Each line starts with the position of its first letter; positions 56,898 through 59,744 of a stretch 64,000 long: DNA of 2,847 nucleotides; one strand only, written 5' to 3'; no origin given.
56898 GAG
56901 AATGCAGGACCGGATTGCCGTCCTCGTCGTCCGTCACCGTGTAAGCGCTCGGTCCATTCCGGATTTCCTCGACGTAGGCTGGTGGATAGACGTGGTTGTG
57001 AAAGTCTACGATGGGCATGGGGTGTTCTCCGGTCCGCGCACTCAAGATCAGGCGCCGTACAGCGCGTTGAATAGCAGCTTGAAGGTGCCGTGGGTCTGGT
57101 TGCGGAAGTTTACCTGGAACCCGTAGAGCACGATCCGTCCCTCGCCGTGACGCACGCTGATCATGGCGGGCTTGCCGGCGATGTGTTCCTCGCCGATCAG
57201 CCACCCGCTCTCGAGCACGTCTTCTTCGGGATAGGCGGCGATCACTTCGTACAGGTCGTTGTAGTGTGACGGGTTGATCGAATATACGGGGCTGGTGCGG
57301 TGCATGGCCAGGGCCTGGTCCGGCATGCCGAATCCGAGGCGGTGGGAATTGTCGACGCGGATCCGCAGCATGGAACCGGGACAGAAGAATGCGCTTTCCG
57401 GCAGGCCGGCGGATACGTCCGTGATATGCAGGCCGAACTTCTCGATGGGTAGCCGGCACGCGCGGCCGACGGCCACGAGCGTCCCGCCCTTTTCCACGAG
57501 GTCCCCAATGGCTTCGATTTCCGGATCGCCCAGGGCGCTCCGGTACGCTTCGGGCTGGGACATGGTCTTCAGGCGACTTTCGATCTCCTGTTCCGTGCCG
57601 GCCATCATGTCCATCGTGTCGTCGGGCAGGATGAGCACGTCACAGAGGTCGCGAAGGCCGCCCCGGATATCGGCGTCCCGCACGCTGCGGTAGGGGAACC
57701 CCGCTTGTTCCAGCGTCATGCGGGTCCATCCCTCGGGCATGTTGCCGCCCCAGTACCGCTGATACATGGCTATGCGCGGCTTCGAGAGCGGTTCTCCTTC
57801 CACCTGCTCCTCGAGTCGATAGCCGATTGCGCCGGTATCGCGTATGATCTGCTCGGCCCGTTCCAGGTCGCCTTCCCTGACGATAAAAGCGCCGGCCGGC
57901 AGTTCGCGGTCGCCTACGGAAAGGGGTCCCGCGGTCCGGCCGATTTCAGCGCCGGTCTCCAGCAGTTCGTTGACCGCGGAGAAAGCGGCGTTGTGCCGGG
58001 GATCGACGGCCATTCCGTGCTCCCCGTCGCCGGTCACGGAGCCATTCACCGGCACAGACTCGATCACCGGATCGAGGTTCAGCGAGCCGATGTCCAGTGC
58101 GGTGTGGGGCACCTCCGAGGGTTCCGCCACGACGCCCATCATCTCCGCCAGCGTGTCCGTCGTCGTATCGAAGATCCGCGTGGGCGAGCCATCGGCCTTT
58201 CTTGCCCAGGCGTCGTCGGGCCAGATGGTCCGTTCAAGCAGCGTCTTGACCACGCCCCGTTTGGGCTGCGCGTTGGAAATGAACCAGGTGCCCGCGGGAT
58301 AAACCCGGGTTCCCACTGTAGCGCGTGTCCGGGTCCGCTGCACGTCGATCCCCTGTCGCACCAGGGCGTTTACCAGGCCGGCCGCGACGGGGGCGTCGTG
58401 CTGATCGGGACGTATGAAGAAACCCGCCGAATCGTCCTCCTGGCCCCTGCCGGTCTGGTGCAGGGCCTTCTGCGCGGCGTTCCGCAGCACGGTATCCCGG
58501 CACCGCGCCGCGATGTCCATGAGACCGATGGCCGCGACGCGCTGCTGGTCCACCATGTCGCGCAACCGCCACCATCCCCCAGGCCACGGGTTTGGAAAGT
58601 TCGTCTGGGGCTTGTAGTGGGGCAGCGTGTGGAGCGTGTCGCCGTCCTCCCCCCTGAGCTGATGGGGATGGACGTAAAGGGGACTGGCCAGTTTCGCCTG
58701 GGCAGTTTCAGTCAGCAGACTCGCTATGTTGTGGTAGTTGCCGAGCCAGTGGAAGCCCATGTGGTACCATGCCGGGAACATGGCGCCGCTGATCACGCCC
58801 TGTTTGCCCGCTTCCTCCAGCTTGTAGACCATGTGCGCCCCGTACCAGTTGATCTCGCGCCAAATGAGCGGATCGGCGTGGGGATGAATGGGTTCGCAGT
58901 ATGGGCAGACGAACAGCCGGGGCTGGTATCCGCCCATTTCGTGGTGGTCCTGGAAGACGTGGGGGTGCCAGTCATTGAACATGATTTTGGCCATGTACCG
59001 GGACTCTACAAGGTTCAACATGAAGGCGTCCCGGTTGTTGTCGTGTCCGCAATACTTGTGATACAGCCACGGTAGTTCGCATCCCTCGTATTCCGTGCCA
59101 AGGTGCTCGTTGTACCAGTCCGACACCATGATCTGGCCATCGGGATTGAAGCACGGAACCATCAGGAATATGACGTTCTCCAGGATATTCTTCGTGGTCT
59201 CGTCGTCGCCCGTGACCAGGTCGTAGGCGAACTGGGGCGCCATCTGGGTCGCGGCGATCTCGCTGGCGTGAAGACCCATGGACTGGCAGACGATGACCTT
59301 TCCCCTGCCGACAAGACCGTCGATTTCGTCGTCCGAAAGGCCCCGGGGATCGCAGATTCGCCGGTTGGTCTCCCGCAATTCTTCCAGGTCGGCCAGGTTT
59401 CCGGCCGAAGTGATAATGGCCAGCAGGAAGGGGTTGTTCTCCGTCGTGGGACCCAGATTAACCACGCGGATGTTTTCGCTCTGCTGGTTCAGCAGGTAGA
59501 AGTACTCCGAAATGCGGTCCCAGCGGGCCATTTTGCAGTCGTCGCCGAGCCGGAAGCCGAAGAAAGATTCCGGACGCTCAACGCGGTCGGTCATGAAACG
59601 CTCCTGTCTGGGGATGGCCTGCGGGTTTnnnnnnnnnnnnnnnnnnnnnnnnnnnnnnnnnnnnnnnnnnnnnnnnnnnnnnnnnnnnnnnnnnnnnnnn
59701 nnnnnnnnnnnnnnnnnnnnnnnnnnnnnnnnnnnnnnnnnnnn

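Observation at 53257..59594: Co-directional putative catabolic operon: M14 peptidase - amidohydrolase-2 - SDR - cupin - HIBADH-like dehydrogenase - small secreted protein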

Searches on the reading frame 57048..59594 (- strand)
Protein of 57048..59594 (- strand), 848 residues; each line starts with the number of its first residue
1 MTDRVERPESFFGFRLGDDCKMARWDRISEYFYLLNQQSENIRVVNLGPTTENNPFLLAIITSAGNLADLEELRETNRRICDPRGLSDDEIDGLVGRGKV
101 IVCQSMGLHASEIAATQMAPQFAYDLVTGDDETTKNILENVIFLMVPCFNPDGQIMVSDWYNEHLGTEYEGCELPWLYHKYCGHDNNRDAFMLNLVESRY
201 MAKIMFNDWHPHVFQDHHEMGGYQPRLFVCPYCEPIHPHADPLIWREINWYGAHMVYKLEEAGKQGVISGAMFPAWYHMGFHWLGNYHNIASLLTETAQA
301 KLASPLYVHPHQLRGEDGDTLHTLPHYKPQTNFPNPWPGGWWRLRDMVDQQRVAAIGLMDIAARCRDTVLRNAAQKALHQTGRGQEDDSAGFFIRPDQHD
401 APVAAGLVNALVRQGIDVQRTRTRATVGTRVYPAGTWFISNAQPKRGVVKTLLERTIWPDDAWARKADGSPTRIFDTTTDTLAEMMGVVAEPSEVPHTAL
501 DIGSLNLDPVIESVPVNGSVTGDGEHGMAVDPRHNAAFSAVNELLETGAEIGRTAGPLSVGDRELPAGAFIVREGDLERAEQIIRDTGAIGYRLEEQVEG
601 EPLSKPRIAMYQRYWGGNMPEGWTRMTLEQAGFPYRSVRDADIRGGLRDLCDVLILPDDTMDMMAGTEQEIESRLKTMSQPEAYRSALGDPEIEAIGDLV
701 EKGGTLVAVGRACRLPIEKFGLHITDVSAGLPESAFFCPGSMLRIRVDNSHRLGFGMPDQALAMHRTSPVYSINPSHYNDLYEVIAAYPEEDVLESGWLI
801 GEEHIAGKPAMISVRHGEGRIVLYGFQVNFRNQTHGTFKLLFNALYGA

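Call 4: search_protein_families(library=pfam, proteins=[window:57048-59594:-], max_evalue=0.01)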
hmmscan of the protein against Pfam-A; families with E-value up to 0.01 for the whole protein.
window:57048-59594:- (848 aa): 1 family
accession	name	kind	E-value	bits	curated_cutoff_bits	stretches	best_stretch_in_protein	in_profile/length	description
PF00246.29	Peptidase_M14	-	6.6e-13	49.3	21.6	1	33-168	6-121/286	Zinc carboxypeptidase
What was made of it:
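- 57048..59594 (-): Cytosolic M14-type metallopeptidase, 848 aa. It has an N-terminal M14 catalytic domain, middle domains and a C-terminal ThuA/class-I glutamine-amidotransferase-like domain. It is a standalone gene in other lineages. PF00246 E 6.6e-13 (call 4).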

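Call 5: search_protein_families(library=ncbifam, proteins=[window:57048-59594:-], max_evalue=0.001)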
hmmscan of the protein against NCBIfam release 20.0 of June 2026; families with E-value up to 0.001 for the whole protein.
window:57048-59594:- (848 aa): 0 families

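Call 7: find_encoding_contigs(protein=window:57048-59594:-, flank=10000, max_places=6)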
Protein window:57048-59594:- (848 aa): no gene with exactly this product is on record in the collection.
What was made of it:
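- Tried and rejected: An exact-sequence look-up of the M14 protein found no contig (call 7).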

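Call 8: find_homologous_proteins(query=window:57048-59594:-)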
Query window:57048-59594:- (848 aa): 3954 proteins with E <= 0.001 among 8000 candidates; the best 120 are listed.
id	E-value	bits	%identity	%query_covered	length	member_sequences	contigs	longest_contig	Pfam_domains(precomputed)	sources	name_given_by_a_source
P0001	0.0e+0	1962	97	100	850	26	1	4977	PF00246.30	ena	-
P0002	0.0e+0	1859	91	100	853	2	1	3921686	PF00246.30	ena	-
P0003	0.0e+0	1789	88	100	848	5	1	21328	PF00246.30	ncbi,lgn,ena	-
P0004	0.0e+0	1783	88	100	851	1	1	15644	PF00246.30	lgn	-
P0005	0.0e+0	1773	87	100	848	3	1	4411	PF00246.30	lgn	-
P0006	0.0e+0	1769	88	100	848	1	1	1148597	PF00246.30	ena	-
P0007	0.0e+0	1766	87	100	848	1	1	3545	PF00246.30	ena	-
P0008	0.0e+0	1764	87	100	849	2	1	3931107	PF00246.30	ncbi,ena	-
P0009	0.0e+0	1763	86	100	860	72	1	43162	PF00246.30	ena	-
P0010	0.0e+0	1762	87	100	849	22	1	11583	PF00246.30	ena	-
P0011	0.0e+0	1761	87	100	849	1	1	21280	PF00246.30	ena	-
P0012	0.0e+0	1756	86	100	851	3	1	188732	PF00246.30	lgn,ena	-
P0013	0.0e+0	1755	87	100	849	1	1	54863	PF00246.30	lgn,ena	-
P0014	0.0e+0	1750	86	100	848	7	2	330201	PF00246.30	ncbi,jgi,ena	-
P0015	0.0e+0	1684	83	100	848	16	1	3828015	PF00246.30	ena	-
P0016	0.0e+0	1666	83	100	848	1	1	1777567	PF00246.30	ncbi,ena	-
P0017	0.0e+0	1533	75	100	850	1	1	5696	PF00246.30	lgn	-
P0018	0.0e+0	1527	74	100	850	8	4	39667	PF00246.30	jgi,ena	-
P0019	0.0e+0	1381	67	100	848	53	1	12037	PF00246.30,PF09825.16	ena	-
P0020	0.0e+0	1372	66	100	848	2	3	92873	PF00246.30,PF09825.16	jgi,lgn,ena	jgi:hypothetical protein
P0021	0.0e+0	1363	66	100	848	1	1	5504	PF00246.30,PF09825.16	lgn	-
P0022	0.0e+0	1314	64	100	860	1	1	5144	PF00246.30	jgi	jgi:hypothetical protein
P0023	0.0e+0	1273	63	99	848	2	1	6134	PF00246.30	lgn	-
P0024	0.0e+0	1214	61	99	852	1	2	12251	PF00246.30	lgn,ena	-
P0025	0.0e+0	1207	61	100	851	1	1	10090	PF00246.30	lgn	-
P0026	0.0e+0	1204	59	100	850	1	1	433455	PF00246.30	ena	-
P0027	0.0e+0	1202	60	100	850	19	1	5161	PF00246.30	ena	-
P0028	0.0e+0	1194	59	100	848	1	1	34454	PF00246.30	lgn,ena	-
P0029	0.0e+0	1191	60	100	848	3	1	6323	PF00246.30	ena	-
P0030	0.0e+0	1190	58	100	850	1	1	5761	PF00246.30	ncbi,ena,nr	ncbi:MAG: M14 family metallopeptidase [Candidatus Poribacteria bacterium]|nr:M14 family metallopepti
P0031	0.0e+0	1187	58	100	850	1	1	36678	PF00246.30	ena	-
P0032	0.0e+0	1183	59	100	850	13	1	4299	PF00246.30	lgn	-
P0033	0.0e+0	1183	59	100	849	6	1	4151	PF00246.30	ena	-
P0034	0.0e+0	1182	58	100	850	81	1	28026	PF00246.30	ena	-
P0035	0.0e+0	1179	58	100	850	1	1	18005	PF00246.30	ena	-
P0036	0.0e+0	1178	58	100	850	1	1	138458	PF00246.30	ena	-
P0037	0.0e+0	1176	58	100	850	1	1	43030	PF00246.30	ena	-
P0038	0.0e+0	1173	58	100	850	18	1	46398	PF00246.30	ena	-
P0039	0.0e+0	1173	57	100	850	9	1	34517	PF00246.30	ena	-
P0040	0.0e+0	1171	57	99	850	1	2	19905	PF00246.30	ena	-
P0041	0.0e+0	1171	57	100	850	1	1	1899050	PF00246.30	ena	-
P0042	0.0e+0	1168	57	100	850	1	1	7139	PF00246.30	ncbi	-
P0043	0.0e+0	1167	57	100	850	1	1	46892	PF00246.30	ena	-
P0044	0.0e+0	1166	57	100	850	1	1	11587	PF00246.30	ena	-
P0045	0.0e+0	1159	57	100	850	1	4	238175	PF00246.30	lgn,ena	-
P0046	0.0e+0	1157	58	100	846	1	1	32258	PF00246.30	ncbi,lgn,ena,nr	ncbi:MAG: M14 family metallopeptidase [Candidatus Poribacteria bacterium]|nr:M14 family metallopepti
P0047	0.0e+0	1108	55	100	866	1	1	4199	PF00246.30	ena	-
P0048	0.0e+0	1100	56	99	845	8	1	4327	PF00246.30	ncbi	-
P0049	0.0e+0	1099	55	100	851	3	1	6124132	PF00246.30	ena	-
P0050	0.0e+0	1089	55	100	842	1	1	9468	PF00246.30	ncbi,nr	ncbi:MAG: M14 family metallopeptidase [Candidatus Poribacteria bacterium]|nr:M14 family metallopepti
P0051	0.0e+0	1088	55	100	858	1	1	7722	PF00246.30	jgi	-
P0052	0.0e+0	1084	54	100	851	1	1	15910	PF00246.30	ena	-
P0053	0.0e+0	1084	55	100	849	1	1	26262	PF00246.30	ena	-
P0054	0.0e+0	1084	54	100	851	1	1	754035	PF00246.30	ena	-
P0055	0.0e+0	1084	54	100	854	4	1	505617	PF00246.30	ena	-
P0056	0.0e+0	1084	54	100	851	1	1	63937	PF00246.30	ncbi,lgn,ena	-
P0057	0.0e+0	1083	54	100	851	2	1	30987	PF00246.30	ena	-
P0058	0.0e+0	1083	54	100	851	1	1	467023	PF00246.30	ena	-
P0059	0.0e+0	1079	55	100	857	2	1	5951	PF00246.30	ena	-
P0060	0.0e+0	1079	54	100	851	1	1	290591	PF00246.30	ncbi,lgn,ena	-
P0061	0.0e+0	1078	55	100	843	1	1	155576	PF00246.30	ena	-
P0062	0.0e+0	1076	54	100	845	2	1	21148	PF00246.30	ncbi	-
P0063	0.0e+0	1076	54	100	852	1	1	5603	PF00246.30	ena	-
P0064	0.0e+0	1074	55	100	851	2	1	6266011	PF00246.30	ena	-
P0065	0.0e+0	1074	54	100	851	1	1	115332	PF00246.30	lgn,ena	-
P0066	0.0e+0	1073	54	100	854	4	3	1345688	PF00246.30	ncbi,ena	-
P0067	0.0e+0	1072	53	100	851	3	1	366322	PF00246.30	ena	-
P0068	0.0e+0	1071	55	100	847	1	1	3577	PF00246.30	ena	-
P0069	0.0e+0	1071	54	100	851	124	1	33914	PF00246.30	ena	-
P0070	0.0e+0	1070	54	100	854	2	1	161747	PF00246.30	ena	-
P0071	0.0e+0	1070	53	100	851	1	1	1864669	PF00246.30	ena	-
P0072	0.0e+0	1069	54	100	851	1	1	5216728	PF00246.30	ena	-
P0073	0.0e+0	1068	53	100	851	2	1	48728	PF00246.30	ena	-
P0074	0.0e+0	1068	53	100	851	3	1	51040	PF00246.30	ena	-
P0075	0.0e+0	1066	53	100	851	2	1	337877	PF00246.30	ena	-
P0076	0.0e+0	1066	53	100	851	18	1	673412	PF00246.30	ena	-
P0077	0.0e+0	1066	55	100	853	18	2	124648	PF00246.30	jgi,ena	jgi:hypothetical protein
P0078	0.0e+0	1065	53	100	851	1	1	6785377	PF00246.30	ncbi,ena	-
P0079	0.0e+0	1065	53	100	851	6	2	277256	PF00246.30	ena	-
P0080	0.0e+0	1064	54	100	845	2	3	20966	PF00246.30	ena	-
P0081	0.0e+0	1064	54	100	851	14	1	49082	PF00246.30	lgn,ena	-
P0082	0.0e+0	1064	54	100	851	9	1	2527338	PF00246.30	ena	-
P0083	0.0e+0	1064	54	100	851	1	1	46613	PF00246.30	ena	-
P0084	0.0e+0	1063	54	100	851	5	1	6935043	PF00246.30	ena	-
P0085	0.0e+0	1062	53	100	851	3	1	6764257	PF00246.30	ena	-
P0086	0.0e+0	1062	53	100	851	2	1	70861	PF00246.30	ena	-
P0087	0.0e+0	1061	53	100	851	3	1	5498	PF00246.30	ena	-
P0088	0.0e+0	1061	53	100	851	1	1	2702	PF00246.30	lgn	-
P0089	0.0e+0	1061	54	99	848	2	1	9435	PF00246.30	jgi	-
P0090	0.0e+0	1060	53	100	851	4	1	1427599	PF00246.30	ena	-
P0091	0.0e+0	1060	54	100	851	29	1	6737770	PF00246.30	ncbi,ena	-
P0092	0.0e+0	1060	54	97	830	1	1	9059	PF00246.30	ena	-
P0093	0.0e+0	1059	53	100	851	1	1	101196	PF00246.30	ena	-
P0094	0.0e+0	1058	53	100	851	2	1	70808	PF00246.30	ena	-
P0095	0.0e+0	1058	53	100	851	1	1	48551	PF00246.30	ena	-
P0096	0.0e+0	1057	53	100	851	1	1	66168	PF00246.30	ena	-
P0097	0.0e+0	1057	53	100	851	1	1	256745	PF00246.30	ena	-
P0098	0.0e+0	1057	54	100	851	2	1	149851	PF00246.30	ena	-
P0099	0.0e+0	1056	53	100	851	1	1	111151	PF00246.30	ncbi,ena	-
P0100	0.0e+0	1055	53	100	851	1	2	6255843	PF00246.30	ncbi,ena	-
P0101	0.0e+0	1054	54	100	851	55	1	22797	PF00246.30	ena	-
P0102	0.0e+0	1053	53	100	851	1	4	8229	PF00246.30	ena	-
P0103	0.0e+0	1052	53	100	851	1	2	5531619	PF00246.30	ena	-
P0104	0.0e+0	1050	53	100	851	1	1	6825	PF00246.30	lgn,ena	-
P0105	0.0e+0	1049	53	100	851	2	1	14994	PF00246.30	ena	-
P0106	0.0e+0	1047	53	100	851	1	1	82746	PF00246.30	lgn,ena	-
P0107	0.0e+0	1047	55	100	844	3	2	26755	PF00246.30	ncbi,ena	-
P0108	0.0e+0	1047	53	100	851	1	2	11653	PF00246.30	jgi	jgi:hypothetical protein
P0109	0.0e+0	1047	53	100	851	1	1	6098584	PF00246.30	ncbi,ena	-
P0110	0.0e+0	1046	53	100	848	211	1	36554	PF00246.30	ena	-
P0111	0.0e+0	1045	53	100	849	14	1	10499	PF00246.30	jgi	-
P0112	0.0e+0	1044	54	100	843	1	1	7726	PF00246.30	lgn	-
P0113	0.0e+0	1042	52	100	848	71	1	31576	PF00246.30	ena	-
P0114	0.0e+0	1040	52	100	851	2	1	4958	PF00246.30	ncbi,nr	ncbi:peptidase M14 family protein [Candidatus Poribacteria bacterium]|nr:peptidase M14 family protei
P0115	0.0e+0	1039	52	100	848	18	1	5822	PF00246.30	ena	-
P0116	0.0e+0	1037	55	100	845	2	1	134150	PF00246.30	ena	-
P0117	0.0e+0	1037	52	100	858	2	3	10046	PF00246.30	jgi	jgi:hypothetical protein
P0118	0.0e+0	1037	52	100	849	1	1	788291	PF00246.30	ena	-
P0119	0.0e+0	1036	52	100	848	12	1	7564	PF00246.30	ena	-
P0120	0.0e+0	1035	52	100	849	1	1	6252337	PF00246.30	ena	-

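Call 10: find_related_loci(query=A1, collection=genome_contigs, flank=10000)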
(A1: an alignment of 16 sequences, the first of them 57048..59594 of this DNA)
Query A1 (848 aa) in genome_contigs; peptide patterns used: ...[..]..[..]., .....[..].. (x = any residue, [..] = any of these).
525 stretches matched a pattern; 518 encode a relative of the query (tblastn E <= 1e-3); the best 80 are kept; 80 distinct loci.
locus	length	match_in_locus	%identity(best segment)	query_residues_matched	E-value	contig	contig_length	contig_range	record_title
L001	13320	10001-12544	97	1-848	0e+0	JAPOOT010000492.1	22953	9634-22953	MAG: Gemmatimonadetes bacterium isolate APA_bin_41 c_000000274353, whole genome shotgun sequence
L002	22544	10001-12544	96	1-848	0e+0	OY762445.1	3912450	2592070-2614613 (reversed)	MAG: bacterium isolate 4d88f91b-64ba-49ef-9c7d-4906d56127d1 genome assembly, chromosome: 1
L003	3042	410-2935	96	1-848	0e+0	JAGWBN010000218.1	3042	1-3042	MAG: Pseudomonadales bacterium isolate 277c_34 scaffold_48905, whole genome shotgun sequence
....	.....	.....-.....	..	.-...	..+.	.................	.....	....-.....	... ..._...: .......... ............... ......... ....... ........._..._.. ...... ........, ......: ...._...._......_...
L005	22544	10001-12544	87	1-848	0e+0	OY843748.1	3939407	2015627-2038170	MAG: bacterium isolate 9408d56b-0626-48ff-8cc4-40385ffb9045 genome assembly, chromosome: 1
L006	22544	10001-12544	87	1-848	0e+0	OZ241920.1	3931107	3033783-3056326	MAG: bacterium isolate c159a2c7-7ae9-43f8-b1c6-a8821b09048b genome assembly, chromosome: 1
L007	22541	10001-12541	85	1-847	0e+0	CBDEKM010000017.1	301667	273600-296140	MAG: bacterium isolate fecf1fe2-d5d3-4dbd-a99f-11e0e87e1ef0 genome assembly, contig: contig_17, whole genome shotgun seq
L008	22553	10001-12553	85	1-848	0e+0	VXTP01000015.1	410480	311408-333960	MAG: Gemmatimonadetes bacterium isolate SB0665_bin_8 NODE_7_length_410480_cov_14.819112, whole genome shotgun sequence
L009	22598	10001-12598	84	1-848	0e+0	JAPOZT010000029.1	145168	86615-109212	MAG: Gemmatimonadetes bacterium isolate IRC1_bin_16 NODE_106_length_145168_cov_23.3209, whole genome shotgun sequence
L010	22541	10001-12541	82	1-847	0e+0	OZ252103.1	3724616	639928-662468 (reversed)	MAG: bacterium isolate 8b9b2d7a-c40d-4f90-8ad6-3455a0001c0c genome assembly, chromosome: 1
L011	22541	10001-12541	83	1-847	0e+0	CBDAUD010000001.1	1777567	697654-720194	MAG: bacterium isolate 878a0cea-2b96-4014-b147-88fee9e3d867 genome assembly, contig: contig_1, whole genome shotgun sequ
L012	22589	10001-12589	85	1-848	0e+0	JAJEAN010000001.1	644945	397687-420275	MAG: Candidatus Latescibacterota bacterium isolate jk18x7bins.54 k141_1592180, whole genome shotgun sequence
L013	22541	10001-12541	82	1-847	0e+0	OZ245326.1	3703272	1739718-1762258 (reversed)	MAG: bacterium isolate 5c86cc85-80a8-49d9-b8ce-0f4659ada66a genome assembly, chromosome: 1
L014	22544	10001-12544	71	1-846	0e+0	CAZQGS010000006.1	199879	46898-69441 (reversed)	MAG TPA_asm: uncultured Gemmatimonadota bacterium isolate SRP092796_co1_140 genome assembly, contig: k141_8284115, whole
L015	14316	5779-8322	88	1-848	0e+0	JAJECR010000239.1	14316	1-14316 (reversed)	MAG: Candidatus Latescibacterota bacterium isolate jk18xAbins.29 k141_134211, whole genome shotgun sequence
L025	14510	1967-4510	58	1-846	0e+0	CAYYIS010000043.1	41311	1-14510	MAG TPA_asm: uncultured Gemmatimonadota bacterium isolate SRP077602_co4_478 genome assembly, contig: NODE_1385_length_41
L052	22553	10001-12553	53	1-847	0e+0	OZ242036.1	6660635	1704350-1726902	MAG: Candidatus Poribacteria bacterium isolate 54b3e0b4-8990-4cd1-959a-c9693763f33b genome assembly, chromosome: 1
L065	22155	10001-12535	52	1-844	0e+0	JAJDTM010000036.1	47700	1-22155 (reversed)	MAG: Candidatus Poribacteria bacterium isolate jk18x1bzbins.25 k141_702909, whole genome shotgun sequence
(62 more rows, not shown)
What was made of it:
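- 57048..59594 (-): More than 500 genome loci encode relatives (call 10).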

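Call 15: search_solved_structures(query=window:57048-59594:-, max_evalue=0.01)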
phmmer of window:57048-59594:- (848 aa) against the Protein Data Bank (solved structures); distinct sequences matched with E-value up to 0.01: 0.
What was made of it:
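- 57048..59594 (-): There is no PDB sequence relative (call 15).
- Closest known: Large. Different: No family member retrieved here is characterised or has a solved sequence relative (calls 8, 15).
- Tried and rejected: The M14 protein has no PDB sequence relative (call 15).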

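Call 57: predict_structure(alignment_id=A1)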
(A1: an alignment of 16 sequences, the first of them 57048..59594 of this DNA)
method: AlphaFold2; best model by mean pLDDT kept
length: 848 residues; sequences in the alignment: 16
mean_pLDDT: 63.1   pTM: 0.56
mean pLDDT of the five models: 63.1, 63.1, 63.1, 62.6, 55.5
residues with pLDDT >= 90: 79; 70-90: 349; 50-70: 140; < 50: 280
segments of 3 or more residues with pLDDT < 50: 49-53, 105-112, 156-342, 445-486, 614-621, 736-741, 794-800, 829-836
pLDDT, mean of each block of 10 residues (from residue 1): 70 75 77 89 72 61 90 79 82 88 48 66 88 90 66 46 36 24 24 27 29 24 19 24 30 33 32 31 28 24 24 32 27 25 55 66 70 65 74 76 67 72 86 87 50 29 35 30 52 82 75 74 86 82 88 89 85 81 84 87 87 48 61 83 85 86 72 61 64 92 90 88 82 47 74 83 66 84 86 45 74 91 74 55 80
secondary structure, 60 per line:
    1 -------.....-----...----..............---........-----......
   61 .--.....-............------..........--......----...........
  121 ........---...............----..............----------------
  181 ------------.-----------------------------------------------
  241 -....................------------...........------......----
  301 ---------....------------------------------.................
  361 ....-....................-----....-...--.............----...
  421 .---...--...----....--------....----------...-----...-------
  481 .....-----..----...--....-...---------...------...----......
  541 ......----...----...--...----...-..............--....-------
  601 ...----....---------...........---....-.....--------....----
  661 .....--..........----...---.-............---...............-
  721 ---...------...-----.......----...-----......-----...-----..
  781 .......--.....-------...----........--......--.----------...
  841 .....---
elements in order (helices of 4 or more, strands of 3 or more residues): H8-12 H25-38 E42-49 E55-61 H64-68 H70-81 H88-97 E100-105 H110-128 H132-140 E141-146 H151-164 H242-261 H274-284 H291-296 H310-313 H344-364 H366-385 E391-394 H401-413 E418-421 E425-427 E430-432 E437-440 H449-452 E463-465 E471-473 H481-485 H502-505 E507-509 E519-521 E528-530 H535-546 E551-553 E558-560 E563-565 E570-572 H574-587 E590-593 E601-603 E608-611 H621-631 E635-638 H640-644 E653-656 H661-664 H668-677 H690-701 E705-709 H710-719 E724-726 E741-747 E760-765 E771-773 E782-787 H790-794 E809-816 E819-824 H838-845
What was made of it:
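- On Peptidase M14 (zinc carboxypeptidase): The AF2 model of this half is unusable (pLDDT below 35 for residues 156-342; call 57).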
